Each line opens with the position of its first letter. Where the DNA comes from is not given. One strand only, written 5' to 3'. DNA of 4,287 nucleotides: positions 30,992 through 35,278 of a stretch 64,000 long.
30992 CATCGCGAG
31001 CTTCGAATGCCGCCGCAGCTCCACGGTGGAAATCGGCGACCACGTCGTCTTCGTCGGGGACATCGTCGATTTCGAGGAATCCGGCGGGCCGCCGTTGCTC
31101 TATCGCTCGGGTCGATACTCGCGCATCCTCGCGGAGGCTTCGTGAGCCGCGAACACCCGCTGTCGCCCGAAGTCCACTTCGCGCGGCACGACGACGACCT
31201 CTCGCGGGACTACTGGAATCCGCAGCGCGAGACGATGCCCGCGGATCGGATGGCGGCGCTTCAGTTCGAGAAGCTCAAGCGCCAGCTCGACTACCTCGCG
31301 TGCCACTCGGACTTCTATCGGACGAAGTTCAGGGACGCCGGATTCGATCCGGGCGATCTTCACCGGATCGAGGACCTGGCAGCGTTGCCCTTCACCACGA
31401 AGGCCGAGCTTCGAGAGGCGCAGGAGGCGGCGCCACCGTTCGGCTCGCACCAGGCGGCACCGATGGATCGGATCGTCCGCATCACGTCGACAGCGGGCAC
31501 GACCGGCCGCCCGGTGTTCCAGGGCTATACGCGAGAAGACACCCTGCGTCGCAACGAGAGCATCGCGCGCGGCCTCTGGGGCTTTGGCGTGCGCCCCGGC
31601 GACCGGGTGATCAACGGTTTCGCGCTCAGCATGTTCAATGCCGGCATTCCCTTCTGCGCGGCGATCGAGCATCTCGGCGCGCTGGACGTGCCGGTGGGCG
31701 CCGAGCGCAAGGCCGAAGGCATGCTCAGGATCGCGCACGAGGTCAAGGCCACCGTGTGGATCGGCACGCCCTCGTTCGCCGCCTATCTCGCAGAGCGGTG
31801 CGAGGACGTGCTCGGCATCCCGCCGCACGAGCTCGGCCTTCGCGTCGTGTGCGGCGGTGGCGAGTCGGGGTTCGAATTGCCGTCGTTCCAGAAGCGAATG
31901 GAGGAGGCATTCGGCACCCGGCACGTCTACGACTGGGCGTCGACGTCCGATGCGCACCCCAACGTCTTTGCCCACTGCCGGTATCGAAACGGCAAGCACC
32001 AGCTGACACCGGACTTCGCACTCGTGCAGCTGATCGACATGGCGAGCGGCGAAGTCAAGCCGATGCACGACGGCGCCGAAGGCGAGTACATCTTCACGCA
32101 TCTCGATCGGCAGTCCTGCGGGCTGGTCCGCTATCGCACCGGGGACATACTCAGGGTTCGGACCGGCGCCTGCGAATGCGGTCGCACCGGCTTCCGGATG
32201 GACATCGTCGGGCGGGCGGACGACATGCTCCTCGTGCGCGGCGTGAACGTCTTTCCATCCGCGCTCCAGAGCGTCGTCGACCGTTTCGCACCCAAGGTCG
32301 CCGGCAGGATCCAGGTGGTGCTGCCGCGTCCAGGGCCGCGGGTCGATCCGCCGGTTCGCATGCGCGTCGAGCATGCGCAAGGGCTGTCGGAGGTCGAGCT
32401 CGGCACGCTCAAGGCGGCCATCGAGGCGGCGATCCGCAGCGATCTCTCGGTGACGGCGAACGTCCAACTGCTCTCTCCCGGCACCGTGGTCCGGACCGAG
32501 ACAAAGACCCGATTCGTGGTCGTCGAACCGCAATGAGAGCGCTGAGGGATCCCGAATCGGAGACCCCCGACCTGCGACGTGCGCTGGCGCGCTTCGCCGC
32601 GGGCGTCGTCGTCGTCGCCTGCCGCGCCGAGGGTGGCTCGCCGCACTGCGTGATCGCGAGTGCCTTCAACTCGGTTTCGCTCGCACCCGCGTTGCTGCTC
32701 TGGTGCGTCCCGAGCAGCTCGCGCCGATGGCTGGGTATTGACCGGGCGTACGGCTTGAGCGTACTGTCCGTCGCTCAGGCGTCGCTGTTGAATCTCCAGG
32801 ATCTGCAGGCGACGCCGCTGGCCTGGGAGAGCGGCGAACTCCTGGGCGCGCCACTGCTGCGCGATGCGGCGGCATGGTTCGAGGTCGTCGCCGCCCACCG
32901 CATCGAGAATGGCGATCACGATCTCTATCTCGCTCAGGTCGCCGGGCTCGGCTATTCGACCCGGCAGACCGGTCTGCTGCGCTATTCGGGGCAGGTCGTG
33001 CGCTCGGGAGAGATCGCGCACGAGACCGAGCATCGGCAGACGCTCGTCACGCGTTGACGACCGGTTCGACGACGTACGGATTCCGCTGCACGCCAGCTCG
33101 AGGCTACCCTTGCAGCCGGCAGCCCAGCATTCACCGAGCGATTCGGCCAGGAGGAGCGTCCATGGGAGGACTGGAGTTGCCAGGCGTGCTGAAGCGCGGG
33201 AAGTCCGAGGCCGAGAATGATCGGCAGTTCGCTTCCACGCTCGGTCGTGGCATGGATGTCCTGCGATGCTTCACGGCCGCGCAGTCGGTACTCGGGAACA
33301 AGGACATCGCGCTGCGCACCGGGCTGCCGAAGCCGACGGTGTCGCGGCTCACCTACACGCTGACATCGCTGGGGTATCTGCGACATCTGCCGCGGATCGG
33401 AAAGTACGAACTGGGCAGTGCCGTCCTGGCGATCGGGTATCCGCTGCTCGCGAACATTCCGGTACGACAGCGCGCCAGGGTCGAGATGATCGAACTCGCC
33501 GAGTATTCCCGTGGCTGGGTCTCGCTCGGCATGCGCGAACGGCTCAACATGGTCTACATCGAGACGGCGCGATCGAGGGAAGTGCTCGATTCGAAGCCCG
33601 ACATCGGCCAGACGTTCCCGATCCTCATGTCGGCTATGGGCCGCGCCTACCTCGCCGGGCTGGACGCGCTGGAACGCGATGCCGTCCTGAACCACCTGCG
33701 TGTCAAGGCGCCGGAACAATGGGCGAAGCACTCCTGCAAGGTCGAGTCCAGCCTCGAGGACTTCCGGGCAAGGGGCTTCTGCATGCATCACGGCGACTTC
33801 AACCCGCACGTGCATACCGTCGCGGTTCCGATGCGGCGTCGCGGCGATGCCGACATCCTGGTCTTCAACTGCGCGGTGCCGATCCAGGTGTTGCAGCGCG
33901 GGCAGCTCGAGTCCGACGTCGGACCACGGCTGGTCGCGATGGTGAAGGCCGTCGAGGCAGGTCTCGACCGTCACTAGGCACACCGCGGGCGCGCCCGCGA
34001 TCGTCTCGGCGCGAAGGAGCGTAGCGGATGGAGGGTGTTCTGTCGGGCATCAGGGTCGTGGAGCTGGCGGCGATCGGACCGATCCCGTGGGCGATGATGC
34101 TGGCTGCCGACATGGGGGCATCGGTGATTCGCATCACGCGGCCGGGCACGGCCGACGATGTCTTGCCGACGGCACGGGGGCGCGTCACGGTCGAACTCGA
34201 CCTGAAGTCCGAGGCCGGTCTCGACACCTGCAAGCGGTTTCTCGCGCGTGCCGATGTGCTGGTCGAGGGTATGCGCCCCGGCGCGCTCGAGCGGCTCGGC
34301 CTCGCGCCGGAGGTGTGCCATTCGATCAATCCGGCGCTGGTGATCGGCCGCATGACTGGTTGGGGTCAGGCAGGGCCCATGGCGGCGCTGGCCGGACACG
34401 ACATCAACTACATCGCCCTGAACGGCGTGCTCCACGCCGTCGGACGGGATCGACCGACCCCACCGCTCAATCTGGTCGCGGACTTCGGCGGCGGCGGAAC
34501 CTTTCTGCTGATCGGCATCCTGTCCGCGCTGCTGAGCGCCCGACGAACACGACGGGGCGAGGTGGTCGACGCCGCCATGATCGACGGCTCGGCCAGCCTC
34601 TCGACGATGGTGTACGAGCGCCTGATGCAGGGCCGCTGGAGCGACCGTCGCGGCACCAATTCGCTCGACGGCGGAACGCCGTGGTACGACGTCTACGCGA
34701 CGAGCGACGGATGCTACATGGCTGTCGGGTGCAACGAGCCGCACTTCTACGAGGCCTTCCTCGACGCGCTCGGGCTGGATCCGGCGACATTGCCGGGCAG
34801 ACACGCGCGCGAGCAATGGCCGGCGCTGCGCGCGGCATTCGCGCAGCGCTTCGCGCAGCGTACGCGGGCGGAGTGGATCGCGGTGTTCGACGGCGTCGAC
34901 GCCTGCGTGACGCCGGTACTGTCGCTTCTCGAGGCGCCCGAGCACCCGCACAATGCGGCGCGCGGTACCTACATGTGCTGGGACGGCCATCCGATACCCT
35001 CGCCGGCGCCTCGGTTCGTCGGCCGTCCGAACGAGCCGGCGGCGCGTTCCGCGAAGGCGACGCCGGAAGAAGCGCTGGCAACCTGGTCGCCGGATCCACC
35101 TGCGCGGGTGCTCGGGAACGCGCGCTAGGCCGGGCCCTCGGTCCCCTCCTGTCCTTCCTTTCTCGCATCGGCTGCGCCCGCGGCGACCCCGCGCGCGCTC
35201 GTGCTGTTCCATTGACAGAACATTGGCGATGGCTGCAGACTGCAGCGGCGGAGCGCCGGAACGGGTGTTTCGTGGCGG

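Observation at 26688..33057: ACAD without a catalytic base + four-domain rhodanese + DszC-like two-component monooxygenase + PaaK-type ligase: candidate undescribed organosulfur acyl-CoA pathway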

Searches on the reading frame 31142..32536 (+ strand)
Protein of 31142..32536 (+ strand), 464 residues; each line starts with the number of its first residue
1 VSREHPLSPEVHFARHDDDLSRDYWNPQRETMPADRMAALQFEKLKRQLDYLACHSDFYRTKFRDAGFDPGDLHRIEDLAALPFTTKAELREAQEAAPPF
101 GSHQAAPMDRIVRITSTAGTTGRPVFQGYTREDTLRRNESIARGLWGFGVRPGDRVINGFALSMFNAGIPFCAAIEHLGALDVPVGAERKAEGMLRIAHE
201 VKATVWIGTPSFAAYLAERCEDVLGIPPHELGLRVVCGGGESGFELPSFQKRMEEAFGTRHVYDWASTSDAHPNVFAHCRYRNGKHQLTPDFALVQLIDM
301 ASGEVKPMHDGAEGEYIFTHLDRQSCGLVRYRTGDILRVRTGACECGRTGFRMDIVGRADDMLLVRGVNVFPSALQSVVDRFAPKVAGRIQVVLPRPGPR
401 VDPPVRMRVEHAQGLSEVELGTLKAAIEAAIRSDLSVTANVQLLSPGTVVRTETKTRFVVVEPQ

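Call 10: search_protein_families(library=pfam, proteins=[window:31142-32536:+], max_evalue=0.01)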
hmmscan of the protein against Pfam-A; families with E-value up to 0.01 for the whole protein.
window:31142-32536:+ (464 aa): 2 families
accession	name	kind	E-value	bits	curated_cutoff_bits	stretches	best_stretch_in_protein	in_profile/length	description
PF14535.12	AMP-binding_C_2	-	1.1e-10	42.1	25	1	367-459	1-92/96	AMP-binding enzyme C-terminal domain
PF00501.34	AMP-binding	-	2.1e-05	23.9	29.9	1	84-268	133-322/384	AMP-binding enzyme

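Call 11: search_protein_families(library=ncbifam, proteins=[window:31142-32536:+], max_evalue=0.01)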
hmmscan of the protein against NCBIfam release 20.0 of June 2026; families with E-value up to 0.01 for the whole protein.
window:31142-32536:+ (464 aa): 23 families
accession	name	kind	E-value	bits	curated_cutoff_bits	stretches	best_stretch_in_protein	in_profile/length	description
NF041878.1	paak_haloarch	equivalog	4.8e-69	233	700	1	29-454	5-417/427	phenylacetate--CoA ligase PaaK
TIGR02155.1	PA_CoA_ligase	equivalog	1.9e-62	211.2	646.3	1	30-460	1-419/422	phenylacetate--CoA ligase PaaK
NF053551.1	FlxY_rubin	equivalog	8.1e-45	153.3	520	1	32-451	4-407/424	flexirubin biosynthesis putative acyl-CoA ligase FlxY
NF045666.1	DVU1553_fam_AMP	equivalog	3e-36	125.2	300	1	28-356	14-327/331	DVU_1553 family AMP-dependent CoA ligase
TIGR03335.1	F390_ftsA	equivalog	2.4e-25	89.1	458.7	1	24-367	1-337/445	coenzyme F390 synthetase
NF041217.1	BagE_FevW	exception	1.3e-11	44.1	800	1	35-453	11-396/424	bagremycin/ferroverdin synthetase BagE/FevW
TIGR01733.1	AA-adenyl-dom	subfamily_domain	2.8e-06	26.4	317.4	1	89-242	100-246/409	amino acid adenylation domain-containing protein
NF053567.1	HBDA_AROS1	equivalog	1.7e-05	23.4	1000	0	100-211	163-270/523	3-hydroxybenzoate--CoA ligase HbdA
NF006624.1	PRK09192.1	subfamily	2.5e-05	22.9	600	1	353-453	450-547/567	fatty acyl-AMP ligase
NF005702.0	PRK07514.1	subfamily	7.3e-05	21.3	558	0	351-383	392-424/506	malonyl-CoA synthase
TIGR02304.1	aden_form_hyp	equivalog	7.5e-05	21.9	251.9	1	317-365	283-332/430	F390 synthetase-related protein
NF005801.1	PRK07656.1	equivalog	0.00025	19.8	657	0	108-212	163-263/500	FadD3 family acyl-CoA ligase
NF009922.0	PRK13383.1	equivalog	0.00025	19.8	987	0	351-387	414-449/528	acyl-CoA synthetase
NF004838.1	PRK06188.1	equivalog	0.00031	19.2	875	0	349-413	407-471/524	fatty-acid--CoA ligase FadD8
NF009071.0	PRK12406.1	subfamily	0.00078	18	701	0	133-217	17-99/510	acyl-CoA synthetase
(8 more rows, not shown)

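Call 47: search_solved_structures(query=window:31142-32533:+, max_evalue=0.00001, show_alignments=1)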
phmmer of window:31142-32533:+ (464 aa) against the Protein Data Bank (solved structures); distinct sequences matched with E-value up to 0.00001: 8.
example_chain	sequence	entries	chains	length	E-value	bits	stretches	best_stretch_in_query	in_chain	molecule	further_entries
6hdw_A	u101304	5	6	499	6.7e-64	219.9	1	22-460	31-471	2-hydroxyisobutyryl-CoA synthetase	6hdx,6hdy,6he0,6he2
4r1l_A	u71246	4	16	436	1.9e-57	198.6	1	20-456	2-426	Phenylacetate-coenzyme A ligase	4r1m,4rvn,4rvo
2y4o_A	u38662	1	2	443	1.1e-54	189.4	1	30-459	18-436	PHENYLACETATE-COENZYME A LIGASE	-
2y27_A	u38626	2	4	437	2.3e-54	188.4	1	30-460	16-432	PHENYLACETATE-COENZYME A LIGASE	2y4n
9s3l_A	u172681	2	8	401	4e-16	62.4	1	55-388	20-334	Phenylacetate-CoA ligase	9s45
6wuq_A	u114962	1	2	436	1.2e-15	60.7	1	33-456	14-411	AjiA1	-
6siw_B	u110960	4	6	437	3.3e-13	52.7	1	33-456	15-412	PaaK-like ligase (AMP-dependent synthetase and ligase) | AMP-dependent synthetase and ligase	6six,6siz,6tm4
6siw_A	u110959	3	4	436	3.4e-13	52.7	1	33-456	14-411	PaaK-like ligase (AMP-dependent synthetase and ligase) | AMP-dependent synthetase and ligase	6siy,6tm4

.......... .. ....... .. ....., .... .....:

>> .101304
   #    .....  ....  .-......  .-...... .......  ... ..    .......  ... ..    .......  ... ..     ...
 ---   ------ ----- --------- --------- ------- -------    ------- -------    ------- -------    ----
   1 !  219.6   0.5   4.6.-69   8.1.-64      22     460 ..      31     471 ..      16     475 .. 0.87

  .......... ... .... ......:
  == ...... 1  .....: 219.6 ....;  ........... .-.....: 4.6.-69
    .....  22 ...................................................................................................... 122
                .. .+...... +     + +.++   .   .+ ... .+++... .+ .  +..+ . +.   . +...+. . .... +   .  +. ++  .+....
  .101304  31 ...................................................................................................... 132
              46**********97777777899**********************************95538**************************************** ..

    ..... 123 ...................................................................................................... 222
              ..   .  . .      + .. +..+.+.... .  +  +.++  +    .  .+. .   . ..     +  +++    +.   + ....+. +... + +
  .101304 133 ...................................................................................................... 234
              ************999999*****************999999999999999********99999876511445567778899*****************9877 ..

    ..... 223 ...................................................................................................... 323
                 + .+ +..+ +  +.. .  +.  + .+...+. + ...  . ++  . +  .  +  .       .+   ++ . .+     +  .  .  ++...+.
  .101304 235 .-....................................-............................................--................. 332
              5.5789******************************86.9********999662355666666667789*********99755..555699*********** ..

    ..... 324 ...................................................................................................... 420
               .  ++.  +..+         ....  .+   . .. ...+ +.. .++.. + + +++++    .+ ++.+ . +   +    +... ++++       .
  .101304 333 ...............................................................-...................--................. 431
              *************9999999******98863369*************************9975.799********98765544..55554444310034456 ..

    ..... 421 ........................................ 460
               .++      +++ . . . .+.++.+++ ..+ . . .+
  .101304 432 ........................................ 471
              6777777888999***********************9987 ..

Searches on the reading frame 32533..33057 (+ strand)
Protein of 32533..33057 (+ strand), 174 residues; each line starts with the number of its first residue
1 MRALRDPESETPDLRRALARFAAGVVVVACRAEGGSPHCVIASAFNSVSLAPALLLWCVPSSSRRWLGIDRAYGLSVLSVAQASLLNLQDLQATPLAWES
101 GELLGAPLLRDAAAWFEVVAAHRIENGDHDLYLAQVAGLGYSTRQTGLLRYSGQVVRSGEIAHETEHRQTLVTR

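Call 10: search_protein_families(library=pfam, proteins=[window:32533-33057:+], max_evalue=0.01)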
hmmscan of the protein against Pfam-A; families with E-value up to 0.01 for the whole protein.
window:32533-33057:+ (174 aa): 1 family
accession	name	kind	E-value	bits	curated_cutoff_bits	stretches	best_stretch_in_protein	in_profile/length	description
PF01613.24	Flavin_Reduct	-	2.2e-16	60.8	27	1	19-151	2-145/153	Flavin reductase like domain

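Call 11: search_protein_families(library=ncbifam, proteins=[window:32533-33057:+], max_evalue=0.01)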
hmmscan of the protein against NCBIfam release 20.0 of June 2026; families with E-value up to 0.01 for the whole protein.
window:32533-33057:+ (174 aa): 8 families
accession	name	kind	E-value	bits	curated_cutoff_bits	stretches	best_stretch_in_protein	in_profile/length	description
NF045919.1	HphnlacHdxRed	equivalog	7.6e-18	64.7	340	1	13-144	9-145/309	p-hydroxyphenylacetate 3-hydroxylase reductase component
NF045733.1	StyMonoxStyB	equivalog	2.4e-17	63.3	200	1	14-154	4-145/150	styrene monooxygenase NADH-dependent flavin reductase subunit StyB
NF052639.1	FlvnRedFerAPor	equivalog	2.4e-17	63.1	260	1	11-142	4-138/158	flavin reductase FerA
NF045630.1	monooxsub_HsaB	equivalog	1.4e-16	60.8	230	1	11-159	7-160/186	3-hydroxy-9,10-secoandrosta-1,3,5(10)-triene-9,17-dione monooxygenase reductase subunit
NF042921.1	HpaC_Thermus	equivalog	4.6e-11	42.9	200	1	13-139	4-130/150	4-hydroxyphenylacetate 3-monooxygenase reductase subunit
TIGR03615.1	RutF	equivalog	1.6e-08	34.7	254.75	1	13-150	5-148/156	NADH-dependent FMN reductase RutF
TIGR02296.1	HpaC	equivalog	1.8e-05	24.8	205.95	1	15-152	2-147/154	4-hydroxyphenylacetate 3-monooxygenase, reductase component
NF012030.0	PRK15486.1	equivalog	0.0072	16.1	315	0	14-64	10-59/170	4-hydroxyphenylacetate 3-monooxygenase reductase subunit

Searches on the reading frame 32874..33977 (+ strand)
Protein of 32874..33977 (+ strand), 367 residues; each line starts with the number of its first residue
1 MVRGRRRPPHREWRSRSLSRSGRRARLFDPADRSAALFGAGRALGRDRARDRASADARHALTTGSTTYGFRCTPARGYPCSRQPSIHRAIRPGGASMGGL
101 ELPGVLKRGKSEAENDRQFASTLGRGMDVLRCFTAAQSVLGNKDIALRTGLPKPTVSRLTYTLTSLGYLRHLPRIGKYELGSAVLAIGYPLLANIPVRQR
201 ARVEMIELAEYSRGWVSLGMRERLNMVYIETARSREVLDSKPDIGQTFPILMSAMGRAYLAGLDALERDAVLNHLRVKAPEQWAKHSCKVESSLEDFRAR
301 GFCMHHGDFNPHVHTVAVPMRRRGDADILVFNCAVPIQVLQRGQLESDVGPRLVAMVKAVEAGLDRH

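Call 10: search_protein_families(library=pfam, proteins=[window:32874-33977:+], max_evalue=0.01)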
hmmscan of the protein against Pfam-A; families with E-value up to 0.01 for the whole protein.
window:32874-33977:+ (367 aa): 2 families
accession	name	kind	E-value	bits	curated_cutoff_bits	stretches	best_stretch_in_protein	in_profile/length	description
PF09339.16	HTH_IclR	-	1.5e-16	60.3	22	1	122-172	1-51/52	IclR helix-turn-helix domain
PF01614.24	IclR_C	-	4.5e-16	59.3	24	1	192-349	4-161/174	Bacterial transcriptional regulator IclR C-terminal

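Call 11: search_protein_families(library=ncbifam, proteins=[window:32874-33977:+], max_evalue=0.01)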
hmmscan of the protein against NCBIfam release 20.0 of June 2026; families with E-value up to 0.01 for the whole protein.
window:32874-33977:+ (367 aa): 8 families
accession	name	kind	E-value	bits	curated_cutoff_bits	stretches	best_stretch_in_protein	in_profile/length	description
TIGR02431.1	pcaR_pcaU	subfamily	3.3e-32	111.8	284.75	1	117-362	2-246/248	beta-ketoadipate pathway transcriptional regulators, PcaR/PcaU/PobR family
NF007339.0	PRK09834.1-1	equivalog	4.7e-22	78.6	299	1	118-323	18-226/271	DNA-binding transcriptional regulator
NF007342.0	PRK09834.1-4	equivalog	2.3e-19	69.4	251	1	124-322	15-215/263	DNA-binding transcriptional regulator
NF007341.0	PRK09834.1-3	equivalog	5.9e-16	58.4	269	1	122-323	9-218/274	DNA-binding transcriptional regulator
NF011671.1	PRK15090.1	equivalog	2.4e-15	56.4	275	1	115-323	5-213/256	DNA-binding transcriptional regulator KdgR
NF045644.1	TransRegBhcR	equivalog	6.1e-14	51.9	350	1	113-321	15-223/267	HTH-type transcriptional regulator BhcR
NF008601.2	PRK11569.1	equivalog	1.1e-11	44.5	380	1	120-309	26-218/276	glyoxylate bypass operon transcriptional repressor IclR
NF007548.0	PRK10163.1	equivalog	6.8e-05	22.1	406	1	116-268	17-169/271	HTH-type transcriptional repressor AllR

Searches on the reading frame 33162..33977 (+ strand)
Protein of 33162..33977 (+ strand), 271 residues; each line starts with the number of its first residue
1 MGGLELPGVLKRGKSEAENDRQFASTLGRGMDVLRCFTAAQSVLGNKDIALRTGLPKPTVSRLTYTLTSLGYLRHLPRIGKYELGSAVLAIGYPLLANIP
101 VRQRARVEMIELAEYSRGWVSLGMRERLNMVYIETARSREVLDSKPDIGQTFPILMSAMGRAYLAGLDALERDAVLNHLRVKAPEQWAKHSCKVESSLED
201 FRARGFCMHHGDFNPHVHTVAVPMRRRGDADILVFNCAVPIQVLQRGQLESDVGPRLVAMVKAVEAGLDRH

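Call 95: search_protein_families(library=ncbifam, proteins=[window:33162-33977:+], max_evalue=1e-8)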
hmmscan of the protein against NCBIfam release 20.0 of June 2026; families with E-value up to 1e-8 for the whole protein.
window:33162-33977:+ (271 aa): 7 families
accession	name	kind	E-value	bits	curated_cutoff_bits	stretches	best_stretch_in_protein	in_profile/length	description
TIGR02431.1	pcaR_pcaU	subfamily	1.3e-32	113.1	284.75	1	21-266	2-246/248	beta-ketoadipate pathway transcriptional regulators, PcaR/PcaU/PobR family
NF007339.0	PRK09834.1-1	equivalog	1.9e-22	79.8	299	1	21-227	17-226/271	DNA-binding transcriptional regulator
NF007342.0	PRK09834.1-4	equivalog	9.5e-20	70.7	251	1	27-226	14-215/263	DNA-binding transcriptional regulator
NF007341.0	PRK09834.1-3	equivalog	2.4e-16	59.7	269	1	26-227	9-218/274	DNA-binding transcriptional regulator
NF011671.1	PRK15090.1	equivalog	1.1e-15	57.6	275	1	19-228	5-214/256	DNA-binding transcriptional regulator KdgR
NF045644.1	TransRegBhcR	equivalog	2.6e-14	53.1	350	1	17-225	15-223/267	HTH-type transcriptional regulator BhcR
NF008601.2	PRK11569.1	equivalog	4.6e-12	45.7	380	1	24-213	26-218/276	glyoxylate bypass operon transcriptional repressor IclR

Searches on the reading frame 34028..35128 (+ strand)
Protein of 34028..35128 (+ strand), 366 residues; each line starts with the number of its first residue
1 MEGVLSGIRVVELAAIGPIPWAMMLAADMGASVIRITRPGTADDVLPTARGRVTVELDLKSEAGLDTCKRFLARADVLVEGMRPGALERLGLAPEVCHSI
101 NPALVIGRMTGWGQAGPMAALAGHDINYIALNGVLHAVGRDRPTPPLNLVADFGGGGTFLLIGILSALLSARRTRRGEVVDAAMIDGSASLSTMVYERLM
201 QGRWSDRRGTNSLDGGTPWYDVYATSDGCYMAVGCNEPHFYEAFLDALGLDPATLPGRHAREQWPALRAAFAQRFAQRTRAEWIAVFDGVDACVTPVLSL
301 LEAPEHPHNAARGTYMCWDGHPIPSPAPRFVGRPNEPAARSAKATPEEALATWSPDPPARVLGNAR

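Call 13: search_protein_families(library=pfam, proteins=[window:34028-35128:+], max_evalue=0.001)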
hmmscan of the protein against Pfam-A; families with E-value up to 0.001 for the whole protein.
window:34028-35128:+ (366 aa): 1 family
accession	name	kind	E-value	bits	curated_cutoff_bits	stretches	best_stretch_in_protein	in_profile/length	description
PF02515.22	CoA_transf_3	-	5.6e-70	236.7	23.3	1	5-336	1-350/366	CoA-transferase family III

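Call 54: search_protein_families(library=ncbifam, proteins=[window:34028-35128:+], max_evalue=1e-10)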
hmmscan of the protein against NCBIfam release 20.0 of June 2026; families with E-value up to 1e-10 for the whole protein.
window:34028-35128:+ (366 aa): 6 families
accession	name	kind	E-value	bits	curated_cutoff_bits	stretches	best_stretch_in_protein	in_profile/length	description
NF052585.1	SucGlutTfsCaiB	equivalog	1.3e-34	119.4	750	1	48-315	72-343/394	succinate--glutarate CoA-transferase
NF008511.0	PRK11430.1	equivalog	2.4e-32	112.5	522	1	3-321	8-344/381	CoA:oxalate CoA-transferase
NF041294.1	Scnl_mescCoAtase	equivalog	1.1e-26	93.9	700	1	4-312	3-334/381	succinyl-CoA:mesaconate CoA-transferase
NF003809.0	PRK05398.1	subfamily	2.5e-23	82.3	442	1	3-191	3-207/416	formyl-CoA transferase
TIGR03253.1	oxalate_frc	equivalog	2.8e-23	82.3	504.2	1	5-191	4-206/416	formyl-CoA transferase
NF002914.1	PRK03525.1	equivalog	4.7e-15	55.4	413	1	3-186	8-200/400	L-carnitine CoA-transferase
